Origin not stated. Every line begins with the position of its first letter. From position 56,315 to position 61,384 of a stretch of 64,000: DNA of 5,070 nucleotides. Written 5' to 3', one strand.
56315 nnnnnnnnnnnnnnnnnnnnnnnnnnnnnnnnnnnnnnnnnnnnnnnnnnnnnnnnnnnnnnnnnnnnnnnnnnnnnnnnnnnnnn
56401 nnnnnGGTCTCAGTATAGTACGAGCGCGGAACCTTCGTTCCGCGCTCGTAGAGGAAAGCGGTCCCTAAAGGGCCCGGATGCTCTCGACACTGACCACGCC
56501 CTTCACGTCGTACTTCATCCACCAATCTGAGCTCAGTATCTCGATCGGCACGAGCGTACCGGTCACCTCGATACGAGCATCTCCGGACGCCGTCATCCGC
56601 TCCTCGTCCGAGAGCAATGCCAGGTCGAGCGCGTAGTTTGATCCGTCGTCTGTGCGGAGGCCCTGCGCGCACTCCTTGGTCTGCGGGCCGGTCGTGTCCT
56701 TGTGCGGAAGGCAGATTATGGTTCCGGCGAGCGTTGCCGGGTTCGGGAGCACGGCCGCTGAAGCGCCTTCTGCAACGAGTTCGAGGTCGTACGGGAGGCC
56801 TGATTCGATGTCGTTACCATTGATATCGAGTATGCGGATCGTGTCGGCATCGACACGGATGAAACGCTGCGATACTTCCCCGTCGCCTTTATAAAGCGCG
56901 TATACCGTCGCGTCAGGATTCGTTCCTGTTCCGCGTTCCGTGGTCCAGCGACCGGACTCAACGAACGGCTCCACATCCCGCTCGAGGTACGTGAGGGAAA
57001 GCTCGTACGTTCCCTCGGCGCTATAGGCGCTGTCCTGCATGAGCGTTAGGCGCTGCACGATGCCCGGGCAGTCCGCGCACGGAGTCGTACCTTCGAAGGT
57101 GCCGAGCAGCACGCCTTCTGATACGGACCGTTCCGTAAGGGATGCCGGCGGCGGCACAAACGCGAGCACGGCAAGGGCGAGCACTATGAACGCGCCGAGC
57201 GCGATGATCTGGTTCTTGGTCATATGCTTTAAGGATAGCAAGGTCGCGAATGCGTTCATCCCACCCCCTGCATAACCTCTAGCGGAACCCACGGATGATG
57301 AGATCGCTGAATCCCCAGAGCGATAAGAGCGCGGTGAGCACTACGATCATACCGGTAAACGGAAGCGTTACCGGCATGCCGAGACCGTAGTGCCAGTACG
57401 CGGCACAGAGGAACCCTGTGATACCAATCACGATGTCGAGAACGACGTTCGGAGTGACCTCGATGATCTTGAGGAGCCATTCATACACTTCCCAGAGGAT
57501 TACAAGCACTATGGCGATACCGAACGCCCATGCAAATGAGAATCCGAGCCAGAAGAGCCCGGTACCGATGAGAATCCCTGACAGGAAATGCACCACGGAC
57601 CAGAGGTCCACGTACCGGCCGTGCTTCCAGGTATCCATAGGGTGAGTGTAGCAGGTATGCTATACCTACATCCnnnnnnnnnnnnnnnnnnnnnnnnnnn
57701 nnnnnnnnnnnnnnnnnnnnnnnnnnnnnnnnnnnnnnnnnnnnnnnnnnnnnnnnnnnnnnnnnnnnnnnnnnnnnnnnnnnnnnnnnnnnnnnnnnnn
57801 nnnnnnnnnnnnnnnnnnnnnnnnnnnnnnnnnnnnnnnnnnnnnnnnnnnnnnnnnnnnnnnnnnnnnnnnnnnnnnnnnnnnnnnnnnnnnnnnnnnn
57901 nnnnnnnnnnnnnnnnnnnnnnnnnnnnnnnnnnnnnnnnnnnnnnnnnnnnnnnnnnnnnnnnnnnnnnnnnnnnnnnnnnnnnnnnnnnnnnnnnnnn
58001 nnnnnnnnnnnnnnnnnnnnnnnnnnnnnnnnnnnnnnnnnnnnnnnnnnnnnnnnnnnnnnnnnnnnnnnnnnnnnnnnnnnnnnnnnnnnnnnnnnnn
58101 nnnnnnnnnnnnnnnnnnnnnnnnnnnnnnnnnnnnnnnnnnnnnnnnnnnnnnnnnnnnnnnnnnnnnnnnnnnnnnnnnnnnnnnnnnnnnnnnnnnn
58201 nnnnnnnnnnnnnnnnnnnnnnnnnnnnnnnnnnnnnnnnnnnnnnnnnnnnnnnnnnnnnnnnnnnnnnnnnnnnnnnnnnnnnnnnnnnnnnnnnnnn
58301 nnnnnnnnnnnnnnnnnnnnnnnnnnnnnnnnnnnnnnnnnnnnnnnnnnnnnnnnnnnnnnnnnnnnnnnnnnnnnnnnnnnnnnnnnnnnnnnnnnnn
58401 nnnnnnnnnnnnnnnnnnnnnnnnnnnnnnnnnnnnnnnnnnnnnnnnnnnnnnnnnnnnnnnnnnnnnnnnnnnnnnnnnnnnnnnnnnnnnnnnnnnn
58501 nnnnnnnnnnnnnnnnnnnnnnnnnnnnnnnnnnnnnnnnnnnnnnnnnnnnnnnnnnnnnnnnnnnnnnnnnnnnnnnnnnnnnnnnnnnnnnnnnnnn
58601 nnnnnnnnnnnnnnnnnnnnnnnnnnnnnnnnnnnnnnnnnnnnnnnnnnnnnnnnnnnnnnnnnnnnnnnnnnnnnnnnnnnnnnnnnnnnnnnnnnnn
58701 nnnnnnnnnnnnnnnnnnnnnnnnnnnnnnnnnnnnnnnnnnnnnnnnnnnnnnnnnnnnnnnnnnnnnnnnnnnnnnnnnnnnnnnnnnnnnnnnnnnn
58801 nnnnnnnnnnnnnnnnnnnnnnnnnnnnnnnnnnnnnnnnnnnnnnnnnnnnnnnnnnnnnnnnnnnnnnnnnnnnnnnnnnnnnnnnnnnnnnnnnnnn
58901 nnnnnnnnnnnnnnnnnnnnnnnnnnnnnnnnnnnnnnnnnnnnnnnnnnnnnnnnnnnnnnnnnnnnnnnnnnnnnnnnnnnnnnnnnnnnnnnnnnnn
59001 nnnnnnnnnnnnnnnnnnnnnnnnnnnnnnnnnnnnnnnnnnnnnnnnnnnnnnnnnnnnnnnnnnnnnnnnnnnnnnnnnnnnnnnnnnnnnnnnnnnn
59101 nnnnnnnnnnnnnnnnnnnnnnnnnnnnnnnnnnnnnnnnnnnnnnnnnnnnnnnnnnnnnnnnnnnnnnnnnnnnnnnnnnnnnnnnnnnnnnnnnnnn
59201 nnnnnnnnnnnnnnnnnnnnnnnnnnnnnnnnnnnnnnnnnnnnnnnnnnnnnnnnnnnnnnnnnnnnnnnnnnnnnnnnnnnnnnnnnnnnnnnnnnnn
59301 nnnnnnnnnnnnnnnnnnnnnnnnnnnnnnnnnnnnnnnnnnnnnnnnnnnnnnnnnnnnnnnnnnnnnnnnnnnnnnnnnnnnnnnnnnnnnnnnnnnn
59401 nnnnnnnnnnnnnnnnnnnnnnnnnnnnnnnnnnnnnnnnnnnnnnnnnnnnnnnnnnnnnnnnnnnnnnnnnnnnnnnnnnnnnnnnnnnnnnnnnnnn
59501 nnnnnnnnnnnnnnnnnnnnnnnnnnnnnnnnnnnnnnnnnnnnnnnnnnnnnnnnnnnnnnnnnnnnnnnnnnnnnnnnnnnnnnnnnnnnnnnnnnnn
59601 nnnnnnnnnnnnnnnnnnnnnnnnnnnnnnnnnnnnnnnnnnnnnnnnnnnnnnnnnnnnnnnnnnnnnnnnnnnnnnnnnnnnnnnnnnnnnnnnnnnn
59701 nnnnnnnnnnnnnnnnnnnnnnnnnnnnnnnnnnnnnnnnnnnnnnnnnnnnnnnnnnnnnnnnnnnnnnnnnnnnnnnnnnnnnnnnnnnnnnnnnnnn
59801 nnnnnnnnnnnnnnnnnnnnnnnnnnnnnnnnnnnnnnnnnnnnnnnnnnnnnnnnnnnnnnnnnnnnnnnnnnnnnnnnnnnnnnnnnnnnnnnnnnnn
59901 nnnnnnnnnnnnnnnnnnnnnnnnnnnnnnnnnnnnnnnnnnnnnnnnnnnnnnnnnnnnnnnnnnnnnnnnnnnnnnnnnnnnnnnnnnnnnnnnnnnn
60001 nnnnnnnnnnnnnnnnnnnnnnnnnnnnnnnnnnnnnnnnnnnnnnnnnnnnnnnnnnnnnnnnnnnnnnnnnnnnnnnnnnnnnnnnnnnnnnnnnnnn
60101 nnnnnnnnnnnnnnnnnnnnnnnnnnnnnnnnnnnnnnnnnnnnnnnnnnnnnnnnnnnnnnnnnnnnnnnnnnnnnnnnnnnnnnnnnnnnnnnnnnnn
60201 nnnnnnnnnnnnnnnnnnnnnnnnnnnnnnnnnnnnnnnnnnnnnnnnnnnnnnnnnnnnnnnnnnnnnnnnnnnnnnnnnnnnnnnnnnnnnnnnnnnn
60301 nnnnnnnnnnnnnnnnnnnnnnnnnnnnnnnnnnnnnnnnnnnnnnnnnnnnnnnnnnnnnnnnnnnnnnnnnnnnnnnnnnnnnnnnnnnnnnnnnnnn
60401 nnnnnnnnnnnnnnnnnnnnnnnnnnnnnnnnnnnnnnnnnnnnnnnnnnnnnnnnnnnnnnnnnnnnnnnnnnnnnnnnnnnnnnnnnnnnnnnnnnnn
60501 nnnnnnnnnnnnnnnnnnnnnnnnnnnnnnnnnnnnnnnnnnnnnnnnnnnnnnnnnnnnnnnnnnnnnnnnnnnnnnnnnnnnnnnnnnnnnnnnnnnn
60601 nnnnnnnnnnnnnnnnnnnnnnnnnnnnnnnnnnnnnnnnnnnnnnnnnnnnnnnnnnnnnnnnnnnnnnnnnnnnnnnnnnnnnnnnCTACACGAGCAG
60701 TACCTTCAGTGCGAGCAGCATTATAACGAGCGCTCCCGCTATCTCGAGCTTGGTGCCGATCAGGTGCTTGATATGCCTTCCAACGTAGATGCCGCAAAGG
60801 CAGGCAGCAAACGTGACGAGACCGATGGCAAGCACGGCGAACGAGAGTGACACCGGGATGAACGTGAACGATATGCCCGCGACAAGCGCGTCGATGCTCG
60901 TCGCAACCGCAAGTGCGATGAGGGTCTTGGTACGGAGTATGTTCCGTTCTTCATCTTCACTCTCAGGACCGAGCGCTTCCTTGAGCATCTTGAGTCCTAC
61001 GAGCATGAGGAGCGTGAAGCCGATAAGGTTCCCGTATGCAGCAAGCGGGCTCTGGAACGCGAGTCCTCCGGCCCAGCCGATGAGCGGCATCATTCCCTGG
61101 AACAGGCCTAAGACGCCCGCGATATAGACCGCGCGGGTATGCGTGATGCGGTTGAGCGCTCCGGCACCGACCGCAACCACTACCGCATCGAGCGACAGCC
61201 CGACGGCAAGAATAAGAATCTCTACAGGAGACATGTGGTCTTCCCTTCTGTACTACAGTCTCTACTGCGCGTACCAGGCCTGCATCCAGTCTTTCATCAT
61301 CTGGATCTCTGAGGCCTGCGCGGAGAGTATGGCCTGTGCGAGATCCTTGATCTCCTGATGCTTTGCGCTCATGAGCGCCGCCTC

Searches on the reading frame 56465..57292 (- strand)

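Call 27: search_protein_families(library=pfam, proteins=[window:56465-57292:-], max_evalue=0.001)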
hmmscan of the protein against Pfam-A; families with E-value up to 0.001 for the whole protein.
window:56465-57292:- (275 aa): 1 family
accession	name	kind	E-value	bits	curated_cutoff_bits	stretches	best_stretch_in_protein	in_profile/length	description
PF04170.18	NlpE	-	1.8e-16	61.2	22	1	66-164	1-85/86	NlpE N-terminal domain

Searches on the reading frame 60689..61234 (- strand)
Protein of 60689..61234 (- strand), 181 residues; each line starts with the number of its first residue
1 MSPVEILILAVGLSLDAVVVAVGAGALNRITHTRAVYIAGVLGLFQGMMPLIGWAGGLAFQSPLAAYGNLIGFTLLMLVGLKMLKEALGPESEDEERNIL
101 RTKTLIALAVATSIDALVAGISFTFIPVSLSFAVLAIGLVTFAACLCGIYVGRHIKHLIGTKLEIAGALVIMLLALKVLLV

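Call 27: search_protein_families(library=pfam, proteins=[window:60689-61234:-], max_evalue=0.001)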
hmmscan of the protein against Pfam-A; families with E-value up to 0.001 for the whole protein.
window:60689-61234:- (181 aa): 1 family
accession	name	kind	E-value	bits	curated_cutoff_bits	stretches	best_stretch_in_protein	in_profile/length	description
PF02659.21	Mntp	-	1.9e-40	138.6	24.4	1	32-179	4-152/152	Putative manganese efflux pump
